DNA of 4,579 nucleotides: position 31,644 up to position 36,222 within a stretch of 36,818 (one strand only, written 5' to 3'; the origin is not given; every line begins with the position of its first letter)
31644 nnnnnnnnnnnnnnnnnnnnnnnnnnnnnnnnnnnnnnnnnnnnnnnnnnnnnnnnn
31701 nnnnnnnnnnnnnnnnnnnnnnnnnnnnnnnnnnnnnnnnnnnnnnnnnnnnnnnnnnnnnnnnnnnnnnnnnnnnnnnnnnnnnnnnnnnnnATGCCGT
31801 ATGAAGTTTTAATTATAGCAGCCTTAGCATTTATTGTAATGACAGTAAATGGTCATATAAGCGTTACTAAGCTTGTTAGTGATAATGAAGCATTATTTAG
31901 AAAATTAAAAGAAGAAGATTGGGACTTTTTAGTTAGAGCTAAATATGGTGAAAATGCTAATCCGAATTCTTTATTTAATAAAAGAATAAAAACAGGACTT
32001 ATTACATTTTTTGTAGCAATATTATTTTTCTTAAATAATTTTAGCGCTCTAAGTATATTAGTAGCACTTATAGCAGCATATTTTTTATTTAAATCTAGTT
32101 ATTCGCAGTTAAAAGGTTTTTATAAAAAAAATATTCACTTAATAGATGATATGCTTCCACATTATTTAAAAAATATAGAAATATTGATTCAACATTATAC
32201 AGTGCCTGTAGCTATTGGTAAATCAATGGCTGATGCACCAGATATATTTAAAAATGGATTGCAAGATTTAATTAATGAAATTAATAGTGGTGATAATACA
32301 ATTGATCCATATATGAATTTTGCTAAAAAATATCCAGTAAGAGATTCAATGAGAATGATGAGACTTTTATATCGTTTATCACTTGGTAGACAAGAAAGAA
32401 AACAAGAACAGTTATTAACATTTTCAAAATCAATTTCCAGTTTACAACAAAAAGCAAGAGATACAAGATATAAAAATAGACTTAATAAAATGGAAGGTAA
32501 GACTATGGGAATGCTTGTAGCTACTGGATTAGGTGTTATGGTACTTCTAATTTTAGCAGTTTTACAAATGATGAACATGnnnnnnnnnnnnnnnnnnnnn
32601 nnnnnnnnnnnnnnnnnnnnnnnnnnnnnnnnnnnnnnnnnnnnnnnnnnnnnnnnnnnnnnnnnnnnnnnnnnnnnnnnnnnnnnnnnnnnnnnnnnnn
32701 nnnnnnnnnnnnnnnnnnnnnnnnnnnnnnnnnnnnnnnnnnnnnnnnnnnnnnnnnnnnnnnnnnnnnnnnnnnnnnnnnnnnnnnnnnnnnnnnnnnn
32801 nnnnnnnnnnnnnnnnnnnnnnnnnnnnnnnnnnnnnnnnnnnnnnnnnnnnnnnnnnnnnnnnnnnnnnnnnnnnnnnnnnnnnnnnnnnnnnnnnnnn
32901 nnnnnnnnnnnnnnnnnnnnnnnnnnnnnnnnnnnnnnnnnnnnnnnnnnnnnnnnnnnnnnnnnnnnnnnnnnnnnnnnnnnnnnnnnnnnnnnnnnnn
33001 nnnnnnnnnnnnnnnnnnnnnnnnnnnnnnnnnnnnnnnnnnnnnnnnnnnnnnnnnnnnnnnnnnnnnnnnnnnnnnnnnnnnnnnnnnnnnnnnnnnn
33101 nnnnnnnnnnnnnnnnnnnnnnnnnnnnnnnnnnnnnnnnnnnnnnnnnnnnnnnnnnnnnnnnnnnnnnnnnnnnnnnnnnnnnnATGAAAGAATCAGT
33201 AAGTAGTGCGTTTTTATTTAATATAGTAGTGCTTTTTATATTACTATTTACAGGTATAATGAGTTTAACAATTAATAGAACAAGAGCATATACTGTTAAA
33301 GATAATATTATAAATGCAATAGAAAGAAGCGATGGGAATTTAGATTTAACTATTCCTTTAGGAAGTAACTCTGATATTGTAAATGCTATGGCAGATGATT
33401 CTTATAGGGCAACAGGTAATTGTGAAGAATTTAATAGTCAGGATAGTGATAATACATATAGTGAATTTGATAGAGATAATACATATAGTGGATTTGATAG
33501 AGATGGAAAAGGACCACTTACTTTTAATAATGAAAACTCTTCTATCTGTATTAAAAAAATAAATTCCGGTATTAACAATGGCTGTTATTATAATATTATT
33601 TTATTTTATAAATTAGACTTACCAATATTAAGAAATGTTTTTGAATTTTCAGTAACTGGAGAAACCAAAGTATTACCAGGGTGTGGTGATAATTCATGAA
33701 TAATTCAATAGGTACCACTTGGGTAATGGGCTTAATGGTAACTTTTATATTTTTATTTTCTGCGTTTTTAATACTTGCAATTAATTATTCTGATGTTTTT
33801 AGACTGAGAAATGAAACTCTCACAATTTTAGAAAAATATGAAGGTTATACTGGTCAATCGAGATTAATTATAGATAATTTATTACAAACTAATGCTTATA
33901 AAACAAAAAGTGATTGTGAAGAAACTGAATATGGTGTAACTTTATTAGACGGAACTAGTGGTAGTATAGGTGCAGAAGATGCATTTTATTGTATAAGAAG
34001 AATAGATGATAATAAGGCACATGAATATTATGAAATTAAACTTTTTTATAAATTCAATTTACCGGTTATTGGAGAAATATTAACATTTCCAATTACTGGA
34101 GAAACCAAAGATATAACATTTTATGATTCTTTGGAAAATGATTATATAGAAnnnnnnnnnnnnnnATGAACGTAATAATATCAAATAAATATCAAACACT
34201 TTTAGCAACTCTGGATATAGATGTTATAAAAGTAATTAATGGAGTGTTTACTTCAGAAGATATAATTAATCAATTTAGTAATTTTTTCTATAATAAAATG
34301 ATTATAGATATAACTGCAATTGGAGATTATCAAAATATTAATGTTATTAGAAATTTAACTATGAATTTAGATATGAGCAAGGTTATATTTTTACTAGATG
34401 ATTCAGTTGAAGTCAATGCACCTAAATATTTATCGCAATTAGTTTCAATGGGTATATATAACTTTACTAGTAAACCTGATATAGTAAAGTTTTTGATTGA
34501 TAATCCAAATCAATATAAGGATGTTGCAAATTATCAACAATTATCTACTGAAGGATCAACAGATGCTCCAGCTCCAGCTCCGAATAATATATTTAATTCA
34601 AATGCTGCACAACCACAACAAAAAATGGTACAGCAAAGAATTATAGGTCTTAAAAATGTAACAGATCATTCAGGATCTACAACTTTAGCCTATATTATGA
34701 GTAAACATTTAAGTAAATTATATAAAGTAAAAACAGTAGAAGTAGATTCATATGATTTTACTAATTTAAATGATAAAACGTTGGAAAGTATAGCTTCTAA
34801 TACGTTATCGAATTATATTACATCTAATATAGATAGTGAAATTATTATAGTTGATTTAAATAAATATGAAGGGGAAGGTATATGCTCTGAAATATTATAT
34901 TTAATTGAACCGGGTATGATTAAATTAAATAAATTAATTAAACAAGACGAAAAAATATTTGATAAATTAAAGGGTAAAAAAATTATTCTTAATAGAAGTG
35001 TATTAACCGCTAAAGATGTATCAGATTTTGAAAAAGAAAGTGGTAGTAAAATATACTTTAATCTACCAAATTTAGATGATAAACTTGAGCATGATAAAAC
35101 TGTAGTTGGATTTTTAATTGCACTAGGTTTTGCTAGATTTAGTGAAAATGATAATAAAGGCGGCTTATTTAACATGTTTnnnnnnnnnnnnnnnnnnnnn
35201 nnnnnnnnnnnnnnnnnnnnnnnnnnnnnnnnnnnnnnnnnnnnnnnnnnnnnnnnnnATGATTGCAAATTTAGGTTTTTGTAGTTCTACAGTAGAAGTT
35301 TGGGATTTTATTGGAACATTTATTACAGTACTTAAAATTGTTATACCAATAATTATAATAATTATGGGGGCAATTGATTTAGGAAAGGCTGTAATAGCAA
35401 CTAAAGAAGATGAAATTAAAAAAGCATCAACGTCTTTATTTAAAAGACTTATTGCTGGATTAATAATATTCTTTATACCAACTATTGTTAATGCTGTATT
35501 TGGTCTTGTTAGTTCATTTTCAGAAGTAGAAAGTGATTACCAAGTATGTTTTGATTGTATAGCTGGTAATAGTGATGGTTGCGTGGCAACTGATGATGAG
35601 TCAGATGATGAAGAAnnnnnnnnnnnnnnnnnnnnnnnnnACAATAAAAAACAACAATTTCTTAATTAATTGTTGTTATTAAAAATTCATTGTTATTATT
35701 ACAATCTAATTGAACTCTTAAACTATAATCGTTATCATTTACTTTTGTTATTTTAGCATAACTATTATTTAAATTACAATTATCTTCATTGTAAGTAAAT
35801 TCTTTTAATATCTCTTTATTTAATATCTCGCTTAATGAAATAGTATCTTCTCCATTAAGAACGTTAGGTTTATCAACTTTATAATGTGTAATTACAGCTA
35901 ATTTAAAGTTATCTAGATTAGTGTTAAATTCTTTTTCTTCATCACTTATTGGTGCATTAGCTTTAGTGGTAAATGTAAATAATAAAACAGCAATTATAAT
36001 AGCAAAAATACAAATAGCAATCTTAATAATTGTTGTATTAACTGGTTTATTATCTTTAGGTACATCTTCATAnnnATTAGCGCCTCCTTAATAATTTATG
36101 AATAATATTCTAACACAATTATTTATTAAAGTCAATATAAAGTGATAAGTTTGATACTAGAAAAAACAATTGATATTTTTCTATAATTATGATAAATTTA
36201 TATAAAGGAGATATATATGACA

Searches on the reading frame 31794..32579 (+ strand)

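Call 12: search_protein_families(library=pfam, proteins=[window:31794-32579:+], max_evalue=0.01)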
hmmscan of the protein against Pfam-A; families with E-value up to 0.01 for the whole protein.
window:31794-32579:+ (262 aa): 0 families

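Call 13: search_protein_families(library=ncbifam, proteins=[window:31794-32579:+], max_evalue=0.1)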
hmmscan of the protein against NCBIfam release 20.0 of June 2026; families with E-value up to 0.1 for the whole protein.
window:31794-32579:+ (262 aa): 1 family
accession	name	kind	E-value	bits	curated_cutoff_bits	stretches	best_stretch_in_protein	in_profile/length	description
NF011590.0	PRK15015.1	equivalog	0.081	11.3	1188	0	47-92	626-671/701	pyruvate/proton symporter CstA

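Call 29: search_protein_families(library=pfam, proteins=[window:31794-32579:+], max_evalue=10)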
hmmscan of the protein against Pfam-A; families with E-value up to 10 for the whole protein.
window:31794-32579:+ (262 aa): 3 families
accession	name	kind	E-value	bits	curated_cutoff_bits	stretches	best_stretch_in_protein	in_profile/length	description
PF20990.2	DUF2207_C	-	0.032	14.4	33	1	196-257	93-154/247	Predicted membrane protein (DUF2207) C-terminal domain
PF10423.15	AMNp_N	-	0.091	12.9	27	1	108-152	65-109/154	Bacterial AMP nucleoside phosphorylase N-terminus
PF07332.16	Phage_holin_3_6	-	3.2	8.3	28.4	0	68-96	50-84/116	Putative Actinobacterial Holin-X, holin superfamily III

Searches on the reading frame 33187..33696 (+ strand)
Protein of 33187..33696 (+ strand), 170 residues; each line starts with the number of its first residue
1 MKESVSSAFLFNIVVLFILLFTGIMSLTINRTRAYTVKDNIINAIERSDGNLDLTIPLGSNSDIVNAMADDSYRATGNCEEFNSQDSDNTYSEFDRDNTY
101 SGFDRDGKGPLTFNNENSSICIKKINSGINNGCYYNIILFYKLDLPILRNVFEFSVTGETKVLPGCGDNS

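Call 12: search_protein_families(library=pfam, proteins=[window:33187-33696:+], max_evalue=0.01)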
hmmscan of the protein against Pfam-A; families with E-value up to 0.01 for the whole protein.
window:33187-33696:+ (170 aa): 0 families

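Call 13: search_protein_families(library=ncbifam, proteins=[window:33187-33696:+], max_evalue=0.1)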
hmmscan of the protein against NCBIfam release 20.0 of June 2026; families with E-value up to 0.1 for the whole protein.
window:33187-33696:+ (170 aa): 0 families

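Call 29: search_protein_families(library=pfam, proteins=[window:33187-33696:+], max_evalue=10)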
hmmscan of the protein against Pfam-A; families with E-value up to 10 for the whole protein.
window:33187-33696:+ (170 aa): 0 families

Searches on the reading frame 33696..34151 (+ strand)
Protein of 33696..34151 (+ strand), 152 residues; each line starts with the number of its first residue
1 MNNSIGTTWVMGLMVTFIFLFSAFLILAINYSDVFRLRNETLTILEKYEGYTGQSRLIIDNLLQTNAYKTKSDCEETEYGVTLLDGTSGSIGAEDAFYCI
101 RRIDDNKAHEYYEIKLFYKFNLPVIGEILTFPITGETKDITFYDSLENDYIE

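Call 12: search_protein_families(library=pfam, proteins=[window:33696-34151:+], max_evalue=0.01)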
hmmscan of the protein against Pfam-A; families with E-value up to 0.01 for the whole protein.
window:33696-34151:+ (152 aa): 0 families

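Call 29: search_protein_families(library=pfam, proteins=[window:33696-34151:+], max_evalue=10)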
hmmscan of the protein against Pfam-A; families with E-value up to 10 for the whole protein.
window:33696-34151:+ (152 aa): 3 families
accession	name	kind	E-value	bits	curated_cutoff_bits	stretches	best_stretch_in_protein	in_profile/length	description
PF04109.21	ATG9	-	0.031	13.7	27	1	13-43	37-67/478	Autophagy protein ATG9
PF02460.24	Patched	-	0.078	13.2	23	1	3-41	44-82/156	Patched SSD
PF23759.1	GBD_T9SS_assoc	-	0.12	13.1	27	1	107-148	39-77/116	Galactose binding domain-like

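Call 98: search_protein_families(library=ncbifam, proteins=[window:33696-34151:+], max_evalue=0.01)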
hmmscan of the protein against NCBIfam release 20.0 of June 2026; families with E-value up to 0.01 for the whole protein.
window:33696-34151:+ (152 aa): 1 family
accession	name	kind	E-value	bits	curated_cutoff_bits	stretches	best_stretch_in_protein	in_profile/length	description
NF041287.1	lipo_GerS_rel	equivalog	0.0012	18.6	100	1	13-151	6-142/201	germination lipoprotein GerS-related protein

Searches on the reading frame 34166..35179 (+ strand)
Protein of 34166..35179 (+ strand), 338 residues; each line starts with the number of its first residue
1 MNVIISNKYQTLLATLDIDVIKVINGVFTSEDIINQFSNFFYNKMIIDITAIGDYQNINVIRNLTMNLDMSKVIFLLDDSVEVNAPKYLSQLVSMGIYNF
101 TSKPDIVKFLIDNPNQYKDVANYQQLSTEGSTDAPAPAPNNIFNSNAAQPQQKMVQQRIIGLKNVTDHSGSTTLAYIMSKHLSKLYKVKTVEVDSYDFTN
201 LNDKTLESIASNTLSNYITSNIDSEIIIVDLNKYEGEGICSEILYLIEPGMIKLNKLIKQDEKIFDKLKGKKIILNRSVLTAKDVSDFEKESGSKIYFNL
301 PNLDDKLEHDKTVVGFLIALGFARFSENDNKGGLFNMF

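Call 12: search_protein_families(library=pfam, proteins=[window:34166-35179:+], max_evalue=0.01)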
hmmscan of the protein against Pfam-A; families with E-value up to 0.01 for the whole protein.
window:34166-35179:+ (338 aa): 0 families

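Call 29: search_protein_families(library=pfam, proteins=[window:34166-35179:+], max_evalue=10)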
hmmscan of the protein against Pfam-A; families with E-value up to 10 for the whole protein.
window:34166-35179:+ (338 aa): 0 families

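Call 98: search_protein_families(library=ncbifam, proteins=[window:34166-35179:+], max_evalue=0.01)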
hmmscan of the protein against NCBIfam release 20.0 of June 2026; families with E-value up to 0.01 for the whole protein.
window:34166-35179:+ (338 aa): 0 families

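Call 103: search_solved_structures(query=window:34166-35179:+, max_evalue=10)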
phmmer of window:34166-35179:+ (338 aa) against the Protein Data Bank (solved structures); distinct sequences matched with E-value up to 10: 1.
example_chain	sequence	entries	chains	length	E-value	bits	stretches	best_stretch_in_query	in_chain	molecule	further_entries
3v68_A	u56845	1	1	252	0.15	14.8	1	195-282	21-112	Putative uncharacterized protein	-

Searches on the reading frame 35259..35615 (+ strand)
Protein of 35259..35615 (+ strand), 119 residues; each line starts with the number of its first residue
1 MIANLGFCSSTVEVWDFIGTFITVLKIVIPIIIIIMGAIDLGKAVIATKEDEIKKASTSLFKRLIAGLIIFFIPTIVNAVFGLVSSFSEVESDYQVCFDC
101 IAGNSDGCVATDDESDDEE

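Call 12: search_protein_families(library=pfam, proteins=[window:35259-35615:+], max_evalue=0.01)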
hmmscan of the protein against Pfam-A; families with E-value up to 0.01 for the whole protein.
window:35259-35615:+ (119 aa): 2 families
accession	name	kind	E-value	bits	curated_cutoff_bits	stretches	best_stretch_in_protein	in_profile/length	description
PF06195.18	DUF996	-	0.003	18.2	31.3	1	22-91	32-102/138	Protein of unknown function (DUF996)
PF18895.5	T4SS_pilin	-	0.0075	16.8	26.6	0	13-80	4-71/71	Type IV secretion system pilin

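Call 98: search_protein_families(library=ncbifam, proteins=[window:35259-35615:+], max_evalue=0.01)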
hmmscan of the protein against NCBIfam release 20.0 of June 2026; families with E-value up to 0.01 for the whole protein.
window:35259-35615:+ (119 aa): 1 family
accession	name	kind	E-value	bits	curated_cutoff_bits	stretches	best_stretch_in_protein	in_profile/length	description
NF009411.0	PRK12772.1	equivalog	0.0061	15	739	1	17-101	172-254/610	fused FliR family export protein/FlhB family type III secretion system protein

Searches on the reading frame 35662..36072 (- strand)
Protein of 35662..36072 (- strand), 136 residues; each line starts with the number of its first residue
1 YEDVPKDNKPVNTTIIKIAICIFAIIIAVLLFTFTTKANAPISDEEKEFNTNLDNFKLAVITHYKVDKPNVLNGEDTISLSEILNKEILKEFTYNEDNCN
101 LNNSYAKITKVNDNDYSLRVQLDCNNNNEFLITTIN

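Call 29: search_protein_families(library=pfam, proteins=[window:35662-36072:-], max_evalue=10)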
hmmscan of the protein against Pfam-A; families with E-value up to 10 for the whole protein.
window:35662-36072:- (136 aa): 1 family
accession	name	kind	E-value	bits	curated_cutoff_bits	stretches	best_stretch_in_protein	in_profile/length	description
PF05568.16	ASFV_J13L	-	0.042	14.1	23.6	1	15-61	33-82/189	African swine fever virus J13L protein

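Call 98: search_protein_families(library=ncbifam, proteins=[window:35662-36072:-], max_evalue=0.01)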
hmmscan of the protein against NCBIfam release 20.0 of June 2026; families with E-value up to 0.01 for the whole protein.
window:35662-36072:- (136 aa): 0 families
